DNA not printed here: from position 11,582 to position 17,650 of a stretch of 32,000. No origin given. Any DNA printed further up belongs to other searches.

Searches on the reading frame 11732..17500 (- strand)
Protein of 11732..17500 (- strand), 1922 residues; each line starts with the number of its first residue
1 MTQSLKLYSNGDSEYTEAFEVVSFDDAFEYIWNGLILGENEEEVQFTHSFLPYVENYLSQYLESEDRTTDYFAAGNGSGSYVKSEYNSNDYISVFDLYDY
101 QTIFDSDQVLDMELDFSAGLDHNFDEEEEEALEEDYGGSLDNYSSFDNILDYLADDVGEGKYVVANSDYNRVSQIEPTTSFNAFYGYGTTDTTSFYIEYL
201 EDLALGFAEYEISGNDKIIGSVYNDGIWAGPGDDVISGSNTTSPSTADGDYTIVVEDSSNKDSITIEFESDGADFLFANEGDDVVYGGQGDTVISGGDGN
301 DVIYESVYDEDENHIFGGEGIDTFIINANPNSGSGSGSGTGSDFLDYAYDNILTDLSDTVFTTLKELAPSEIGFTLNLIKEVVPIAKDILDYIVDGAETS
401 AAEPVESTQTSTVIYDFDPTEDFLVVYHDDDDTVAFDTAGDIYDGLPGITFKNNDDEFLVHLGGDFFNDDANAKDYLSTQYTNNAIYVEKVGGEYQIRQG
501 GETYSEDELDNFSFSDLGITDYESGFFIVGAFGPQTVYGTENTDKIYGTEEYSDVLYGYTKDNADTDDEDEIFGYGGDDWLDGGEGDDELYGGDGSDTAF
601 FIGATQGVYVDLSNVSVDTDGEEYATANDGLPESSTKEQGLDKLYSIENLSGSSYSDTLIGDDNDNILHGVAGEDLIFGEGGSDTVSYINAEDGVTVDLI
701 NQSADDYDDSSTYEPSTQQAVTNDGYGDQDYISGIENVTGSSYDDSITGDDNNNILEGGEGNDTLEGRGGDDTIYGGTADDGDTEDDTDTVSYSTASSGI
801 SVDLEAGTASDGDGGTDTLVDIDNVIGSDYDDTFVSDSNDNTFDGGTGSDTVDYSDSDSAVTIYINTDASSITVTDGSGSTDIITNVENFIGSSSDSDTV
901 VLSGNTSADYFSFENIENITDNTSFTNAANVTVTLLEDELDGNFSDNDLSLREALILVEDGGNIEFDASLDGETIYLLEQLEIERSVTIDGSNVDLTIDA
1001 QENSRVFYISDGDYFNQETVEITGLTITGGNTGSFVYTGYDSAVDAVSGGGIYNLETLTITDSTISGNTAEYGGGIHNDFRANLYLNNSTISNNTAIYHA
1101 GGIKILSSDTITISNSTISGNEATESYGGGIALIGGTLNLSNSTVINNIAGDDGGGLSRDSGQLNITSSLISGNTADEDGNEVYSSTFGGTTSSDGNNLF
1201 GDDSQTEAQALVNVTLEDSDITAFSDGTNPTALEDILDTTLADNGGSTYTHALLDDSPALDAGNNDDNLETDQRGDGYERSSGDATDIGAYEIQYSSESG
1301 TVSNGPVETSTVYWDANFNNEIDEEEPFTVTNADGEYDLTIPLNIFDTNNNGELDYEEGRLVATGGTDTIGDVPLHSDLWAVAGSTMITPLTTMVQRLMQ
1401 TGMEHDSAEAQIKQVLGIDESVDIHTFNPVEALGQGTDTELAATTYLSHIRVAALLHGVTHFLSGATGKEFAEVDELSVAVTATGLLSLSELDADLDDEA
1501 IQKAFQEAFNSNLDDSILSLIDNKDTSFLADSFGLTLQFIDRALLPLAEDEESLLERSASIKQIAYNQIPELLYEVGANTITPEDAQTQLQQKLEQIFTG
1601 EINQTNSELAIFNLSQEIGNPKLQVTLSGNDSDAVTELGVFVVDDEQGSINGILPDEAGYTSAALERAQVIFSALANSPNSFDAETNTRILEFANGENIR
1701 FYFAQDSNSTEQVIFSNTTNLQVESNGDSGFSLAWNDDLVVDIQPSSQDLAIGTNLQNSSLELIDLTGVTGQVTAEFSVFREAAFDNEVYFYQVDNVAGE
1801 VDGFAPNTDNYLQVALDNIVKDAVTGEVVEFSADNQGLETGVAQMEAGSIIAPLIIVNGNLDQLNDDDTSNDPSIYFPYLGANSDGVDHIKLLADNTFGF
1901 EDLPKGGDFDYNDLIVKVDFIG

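Call 58: search_protein_families(library=pfam, proteins=[window:11732-17500:-], max_evalue=1)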
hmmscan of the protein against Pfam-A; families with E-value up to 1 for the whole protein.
window:11732-17500:- (1922 aa): 2 families
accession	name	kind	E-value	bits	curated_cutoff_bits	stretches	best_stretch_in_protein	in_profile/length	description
PF00353.25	HemolysinCabind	-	1.1e-23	83.3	23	6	748-781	1-34/36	RTX calcium-binding nonapeptide repeat (4 copies)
PF13448.11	DUF4114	-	2.4e-16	60.8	27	1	1845-1920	1-84/85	Domain of unknown function (DUF4114)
